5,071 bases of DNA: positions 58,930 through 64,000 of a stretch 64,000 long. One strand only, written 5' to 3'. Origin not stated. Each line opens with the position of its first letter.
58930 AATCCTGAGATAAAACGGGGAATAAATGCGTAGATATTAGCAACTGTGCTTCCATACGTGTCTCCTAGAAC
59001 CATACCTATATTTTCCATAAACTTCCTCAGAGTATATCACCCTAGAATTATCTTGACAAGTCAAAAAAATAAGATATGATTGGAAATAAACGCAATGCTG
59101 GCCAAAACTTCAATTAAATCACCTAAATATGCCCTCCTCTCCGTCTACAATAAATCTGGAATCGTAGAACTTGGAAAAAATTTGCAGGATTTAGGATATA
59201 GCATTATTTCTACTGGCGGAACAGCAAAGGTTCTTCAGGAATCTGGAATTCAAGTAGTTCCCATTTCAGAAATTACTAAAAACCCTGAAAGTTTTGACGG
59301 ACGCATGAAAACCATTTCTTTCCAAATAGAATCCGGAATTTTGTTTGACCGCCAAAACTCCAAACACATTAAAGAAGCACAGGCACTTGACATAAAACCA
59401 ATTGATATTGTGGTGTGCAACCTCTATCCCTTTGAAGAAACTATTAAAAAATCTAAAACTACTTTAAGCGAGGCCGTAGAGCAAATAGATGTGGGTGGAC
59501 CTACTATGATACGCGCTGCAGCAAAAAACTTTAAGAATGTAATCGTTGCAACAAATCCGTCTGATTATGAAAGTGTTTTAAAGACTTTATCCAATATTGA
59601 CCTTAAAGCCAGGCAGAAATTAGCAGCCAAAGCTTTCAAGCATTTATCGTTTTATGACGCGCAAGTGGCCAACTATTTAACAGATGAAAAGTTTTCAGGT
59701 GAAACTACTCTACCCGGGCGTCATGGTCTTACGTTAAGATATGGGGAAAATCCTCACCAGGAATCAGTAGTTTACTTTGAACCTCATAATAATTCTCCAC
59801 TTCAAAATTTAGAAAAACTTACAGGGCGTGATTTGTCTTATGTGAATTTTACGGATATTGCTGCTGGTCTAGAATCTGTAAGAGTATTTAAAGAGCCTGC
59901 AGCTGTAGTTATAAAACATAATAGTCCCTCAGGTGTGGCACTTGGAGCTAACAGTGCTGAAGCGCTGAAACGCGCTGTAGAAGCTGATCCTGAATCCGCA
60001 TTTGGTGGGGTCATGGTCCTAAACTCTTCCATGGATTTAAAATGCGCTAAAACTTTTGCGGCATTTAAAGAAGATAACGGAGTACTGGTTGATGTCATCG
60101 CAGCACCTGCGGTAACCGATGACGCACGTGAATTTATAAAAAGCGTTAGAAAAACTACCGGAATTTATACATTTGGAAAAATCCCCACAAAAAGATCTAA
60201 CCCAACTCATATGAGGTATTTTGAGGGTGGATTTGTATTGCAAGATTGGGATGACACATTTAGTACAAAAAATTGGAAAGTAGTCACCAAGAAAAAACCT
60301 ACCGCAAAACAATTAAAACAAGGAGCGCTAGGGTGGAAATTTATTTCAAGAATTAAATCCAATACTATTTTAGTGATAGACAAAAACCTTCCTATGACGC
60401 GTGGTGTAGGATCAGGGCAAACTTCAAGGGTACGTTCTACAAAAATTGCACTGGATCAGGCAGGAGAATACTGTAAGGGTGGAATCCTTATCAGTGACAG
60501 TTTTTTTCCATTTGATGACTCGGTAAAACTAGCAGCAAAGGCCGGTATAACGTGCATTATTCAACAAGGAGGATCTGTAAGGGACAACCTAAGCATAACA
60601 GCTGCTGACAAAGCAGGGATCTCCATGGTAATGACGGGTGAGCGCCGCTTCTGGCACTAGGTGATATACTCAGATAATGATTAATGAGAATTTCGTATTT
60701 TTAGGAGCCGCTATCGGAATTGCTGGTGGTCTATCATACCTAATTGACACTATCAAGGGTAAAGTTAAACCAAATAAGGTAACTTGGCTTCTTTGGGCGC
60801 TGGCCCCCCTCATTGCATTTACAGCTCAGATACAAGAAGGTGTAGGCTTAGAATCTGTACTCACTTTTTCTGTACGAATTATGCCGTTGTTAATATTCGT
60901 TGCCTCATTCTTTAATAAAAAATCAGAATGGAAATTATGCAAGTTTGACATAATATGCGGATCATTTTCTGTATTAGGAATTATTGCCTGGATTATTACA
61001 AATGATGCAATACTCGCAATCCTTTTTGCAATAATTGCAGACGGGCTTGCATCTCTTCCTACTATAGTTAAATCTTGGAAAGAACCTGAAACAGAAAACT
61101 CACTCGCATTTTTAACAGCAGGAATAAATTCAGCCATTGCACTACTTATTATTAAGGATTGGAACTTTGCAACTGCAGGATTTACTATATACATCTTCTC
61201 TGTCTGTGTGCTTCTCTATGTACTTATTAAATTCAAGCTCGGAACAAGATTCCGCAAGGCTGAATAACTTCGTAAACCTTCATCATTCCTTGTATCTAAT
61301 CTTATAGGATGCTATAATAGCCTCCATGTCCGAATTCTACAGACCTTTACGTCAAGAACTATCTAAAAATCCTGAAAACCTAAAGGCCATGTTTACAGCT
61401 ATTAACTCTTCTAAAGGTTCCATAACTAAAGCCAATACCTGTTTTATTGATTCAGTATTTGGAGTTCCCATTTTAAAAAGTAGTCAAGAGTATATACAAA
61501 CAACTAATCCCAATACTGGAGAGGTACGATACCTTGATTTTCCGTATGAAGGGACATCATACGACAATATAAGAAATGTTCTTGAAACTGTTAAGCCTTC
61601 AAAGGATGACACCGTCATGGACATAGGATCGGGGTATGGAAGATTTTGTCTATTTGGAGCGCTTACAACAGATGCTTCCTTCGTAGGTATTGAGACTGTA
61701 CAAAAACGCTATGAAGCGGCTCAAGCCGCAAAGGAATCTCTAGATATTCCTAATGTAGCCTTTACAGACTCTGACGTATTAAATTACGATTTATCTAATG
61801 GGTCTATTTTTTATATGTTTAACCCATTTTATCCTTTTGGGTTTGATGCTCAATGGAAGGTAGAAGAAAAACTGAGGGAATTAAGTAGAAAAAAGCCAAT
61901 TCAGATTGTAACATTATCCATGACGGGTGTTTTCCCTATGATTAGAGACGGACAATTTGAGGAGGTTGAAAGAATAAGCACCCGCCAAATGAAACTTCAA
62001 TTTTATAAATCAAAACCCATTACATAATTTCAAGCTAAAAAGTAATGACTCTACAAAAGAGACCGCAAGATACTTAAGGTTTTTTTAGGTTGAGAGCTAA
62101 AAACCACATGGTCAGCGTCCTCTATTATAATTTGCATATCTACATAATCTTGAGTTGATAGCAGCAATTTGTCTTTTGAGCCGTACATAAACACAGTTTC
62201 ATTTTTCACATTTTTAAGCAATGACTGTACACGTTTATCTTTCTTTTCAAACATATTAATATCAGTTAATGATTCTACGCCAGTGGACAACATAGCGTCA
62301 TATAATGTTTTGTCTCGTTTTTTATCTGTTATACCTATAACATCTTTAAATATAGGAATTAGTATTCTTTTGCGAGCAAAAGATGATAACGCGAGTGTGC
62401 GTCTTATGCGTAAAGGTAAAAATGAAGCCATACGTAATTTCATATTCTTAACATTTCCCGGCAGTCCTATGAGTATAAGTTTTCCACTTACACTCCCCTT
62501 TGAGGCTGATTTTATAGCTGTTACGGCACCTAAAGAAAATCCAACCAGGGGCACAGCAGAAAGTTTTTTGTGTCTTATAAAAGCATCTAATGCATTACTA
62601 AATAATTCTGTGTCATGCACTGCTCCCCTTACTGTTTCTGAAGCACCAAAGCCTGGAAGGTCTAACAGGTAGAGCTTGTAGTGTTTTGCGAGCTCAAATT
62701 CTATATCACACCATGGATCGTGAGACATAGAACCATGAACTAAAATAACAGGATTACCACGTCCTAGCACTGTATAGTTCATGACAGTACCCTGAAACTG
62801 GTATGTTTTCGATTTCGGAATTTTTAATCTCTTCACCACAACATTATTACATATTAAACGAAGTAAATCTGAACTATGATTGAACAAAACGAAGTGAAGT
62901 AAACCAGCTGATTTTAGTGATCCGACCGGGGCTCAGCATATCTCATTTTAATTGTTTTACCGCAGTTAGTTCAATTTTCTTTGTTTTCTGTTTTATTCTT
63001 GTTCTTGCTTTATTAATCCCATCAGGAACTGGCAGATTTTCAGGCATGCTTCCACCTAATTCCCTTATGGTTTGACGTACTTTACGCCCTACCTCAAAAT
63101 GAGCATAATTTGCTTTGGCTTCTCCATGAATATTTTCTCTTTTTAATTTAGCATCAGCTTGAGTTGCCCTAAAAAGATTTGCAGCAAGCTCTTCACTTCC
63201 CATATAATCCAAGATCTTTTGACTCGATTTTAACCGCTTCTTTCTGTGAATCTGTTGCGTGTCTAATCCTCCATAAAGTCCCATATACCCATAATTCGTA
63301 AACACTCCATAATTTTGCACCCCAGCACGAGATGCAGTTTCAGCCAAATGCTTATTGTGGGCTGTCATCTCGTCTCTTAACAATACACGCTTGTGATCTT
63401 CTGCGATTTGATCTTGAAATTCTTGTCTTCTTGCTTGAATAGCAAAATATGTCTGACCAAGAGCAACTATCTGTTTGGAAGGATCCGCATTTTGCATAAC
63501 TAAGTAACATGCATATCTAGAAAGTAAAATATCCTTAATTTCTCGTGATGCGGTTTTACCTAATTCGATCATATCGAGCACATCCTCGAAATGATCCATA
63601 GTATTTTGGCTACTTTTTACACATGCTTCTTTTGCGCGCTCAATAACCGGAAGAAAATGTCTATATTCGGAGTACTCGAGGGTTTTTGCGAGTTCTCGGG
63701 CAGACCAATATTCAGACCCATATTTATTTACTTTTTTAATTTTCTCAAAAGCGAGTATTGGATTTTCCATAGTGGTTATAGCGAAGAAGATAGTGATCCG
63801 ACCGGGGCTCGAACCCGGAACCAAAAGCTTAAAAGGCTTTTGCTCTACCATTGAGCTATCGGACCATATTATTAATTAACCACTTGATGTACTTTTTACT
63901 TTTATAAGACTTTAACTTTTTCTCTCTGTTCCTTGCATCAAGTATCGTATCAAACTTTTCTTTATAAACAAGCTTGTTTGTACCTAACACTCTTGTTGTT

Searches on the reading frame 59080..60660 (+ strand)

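Call 61: search_protein_families(library=pfam, max_evalue=0.00001, proteins=[window:59080-60660:+])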
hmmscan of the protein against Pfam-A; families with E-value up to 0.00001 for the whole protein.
window:59080-60660:+ (526 aa): 2 families
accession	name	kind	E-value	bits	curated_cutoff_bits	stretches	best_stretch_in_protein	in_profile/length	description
PF01808.24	AICARFT_IMPCHas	-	4.2e-86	289.7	25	1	147-459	1-310/311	AICARFT/IMPCHase bienzyme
PF02142.27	MGS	-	2.6e-22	79.2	24.1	1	27-142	1-94/94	MGS-like domain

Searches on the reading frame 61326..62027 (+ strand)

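Call 63: search_protein_families(library=pfam, max_evalue=0.0001, proteins=[window:61326-62027:+])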
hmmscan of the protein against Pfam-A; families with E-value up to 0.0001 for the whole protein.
window:61326-62027:+ (233 aa): 4 families
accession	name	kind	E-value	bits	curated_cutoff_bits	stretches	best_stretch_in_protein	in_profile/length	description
PF13847.12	Methyltransf_31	-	2.7e-06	27.6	27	1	92-155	2-67/145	Methyltransferase domain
PF08123.19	DOT1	-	4.9e-06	26.7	23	1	74-139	23-89/205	Histone methylation protein DOT1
PF13649.12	Methyltransf_25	-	8.1e-05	23.7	27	0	97-169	1-73/97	Methyltransferase domain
PF02390.23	Methyltransf_4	-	8.3e-05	22.6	24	0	96-164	4-76/173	Putative methyltransferase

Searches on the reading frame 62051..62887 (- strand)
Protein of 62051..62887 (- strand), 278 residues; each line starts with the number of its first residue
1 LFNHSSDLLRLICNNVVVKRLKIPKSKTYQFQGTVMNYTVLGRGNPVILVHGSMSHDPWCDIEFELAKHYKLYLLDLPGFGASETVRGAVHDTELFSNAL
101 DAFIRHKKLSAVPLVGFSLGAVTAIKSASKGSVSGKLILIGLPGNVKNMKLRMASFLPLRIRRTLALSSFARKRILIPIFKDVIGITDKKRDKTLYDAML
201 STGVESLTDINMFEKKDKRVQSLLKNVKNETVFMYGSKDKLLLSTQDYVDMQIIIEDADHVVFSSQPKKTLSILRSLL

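Call 61: search_protein_families(library=pfam, max_evalue=0.00001, proteins=[window:62051-62887:-])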
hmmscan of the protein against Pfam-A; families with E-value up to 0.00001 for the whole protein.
window:62051-62887:- (278 aa): 3 families
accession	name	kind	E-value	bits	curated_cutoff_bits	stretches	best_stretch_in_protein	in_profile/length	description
PF12697.13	Abhydrolase_6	-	1.3e-11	46.1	26.3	1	47-269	1-213/217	Alpha/beta hydrolase family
PF00561.26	Abhydrolase_1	-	6.5e-09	36.2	25.8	1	45-130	1-89/245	alpha/beta hydrolase fold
PF12146.15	Hydrolase_4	-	3.4e-07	30.2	27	1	47-241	7-204/239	Serine aminopeptidase, S33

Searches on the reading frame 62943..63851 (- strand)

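Call 61: search_protein_families(library=pfam, max_evalue=0.00001, proteins=[window:62943-63851:-])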
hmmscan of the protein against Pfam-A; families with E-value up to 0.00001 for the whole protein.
window:62943-63851:- (302 aa): 1 family
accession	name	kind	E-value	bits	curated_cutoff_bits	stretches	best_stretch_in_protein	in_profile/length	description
PF02498.22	Bro-N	-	1.6e-08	35.4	25.6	1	38-129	2-85/96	BRO family, N-terminal domain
